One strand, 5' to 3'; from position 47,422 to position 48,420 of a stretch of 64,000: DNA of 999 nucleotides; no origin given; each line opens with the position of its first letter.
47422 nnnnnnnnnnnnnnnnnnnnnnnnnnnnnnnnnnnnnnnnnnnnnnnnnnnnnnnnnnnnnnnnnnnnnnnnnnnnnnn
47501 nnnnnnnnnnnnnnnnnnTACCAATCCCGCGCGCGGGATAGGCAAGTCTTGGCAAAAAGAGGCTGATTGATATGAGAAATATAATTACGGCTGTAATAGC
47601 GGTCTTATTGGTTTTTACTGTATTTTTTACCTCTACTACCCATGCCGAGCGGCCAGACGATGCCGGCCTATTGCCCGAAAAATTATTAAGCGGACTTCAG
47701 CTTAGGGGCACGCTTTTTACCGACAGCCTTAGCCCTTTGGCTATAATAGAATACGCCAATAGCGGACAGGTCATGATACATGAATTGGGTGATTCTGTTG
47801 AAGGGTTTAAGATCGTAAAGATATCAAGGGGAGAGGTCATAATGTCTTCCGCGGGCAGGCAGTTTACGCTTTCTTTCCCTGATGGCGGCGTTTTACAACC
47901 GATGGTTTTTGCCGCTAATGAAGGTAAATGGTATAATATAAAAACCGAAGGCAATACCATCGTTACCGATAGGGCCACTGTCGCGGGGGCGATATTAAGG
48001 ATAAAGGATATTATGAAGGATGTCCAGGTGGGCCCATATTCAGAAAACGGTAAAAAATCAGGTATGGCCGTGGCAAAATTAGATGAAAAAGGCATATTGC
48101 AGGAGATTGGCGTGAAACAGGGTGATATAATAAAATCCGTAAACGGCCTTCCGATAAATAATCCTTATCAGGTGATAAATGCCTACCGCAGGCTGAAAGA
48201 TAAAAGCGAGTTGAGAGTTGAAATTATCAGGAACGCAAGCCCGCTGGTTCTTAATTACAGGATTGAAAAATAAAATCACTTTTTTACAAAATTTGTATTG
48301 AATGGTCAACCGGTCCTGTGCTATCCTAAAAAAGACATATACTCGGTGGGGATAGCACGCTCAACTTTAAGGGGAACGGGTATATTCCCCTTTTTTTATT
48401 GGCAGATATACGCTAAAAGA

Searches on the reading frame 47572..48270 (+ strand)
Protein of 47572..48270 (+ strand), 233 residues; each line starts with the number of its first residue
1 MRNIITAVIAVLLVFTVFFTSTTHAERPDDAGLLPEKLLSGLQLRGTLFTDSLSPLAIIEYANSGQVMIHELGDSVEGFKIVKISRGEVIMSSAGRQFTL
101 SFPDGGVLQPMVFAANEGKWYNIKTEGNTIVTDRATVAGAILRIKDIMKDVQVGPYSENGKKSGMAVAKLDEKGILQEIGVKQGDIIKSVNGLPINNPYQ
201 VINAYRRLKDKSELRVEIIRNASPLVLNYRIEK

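Call 7: search_protein_families(library=pfam, proteins=[window:47572-48270:+], max_evalue=0.001)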
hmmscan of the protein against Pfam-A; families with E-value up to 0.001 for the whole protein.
window:47572-48270:+ (233 aa): 2 families
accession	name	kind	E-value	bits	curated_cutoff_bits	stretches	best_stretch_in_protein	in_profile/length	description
PF13180.12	PDZ_2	-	5.4e-06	27.1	27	1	162-225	11-74/80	PDZ domain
PF11356.14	T2SSC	-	8.3e-05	22.9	27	1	18-101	55-140/141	Type II secretion system protein C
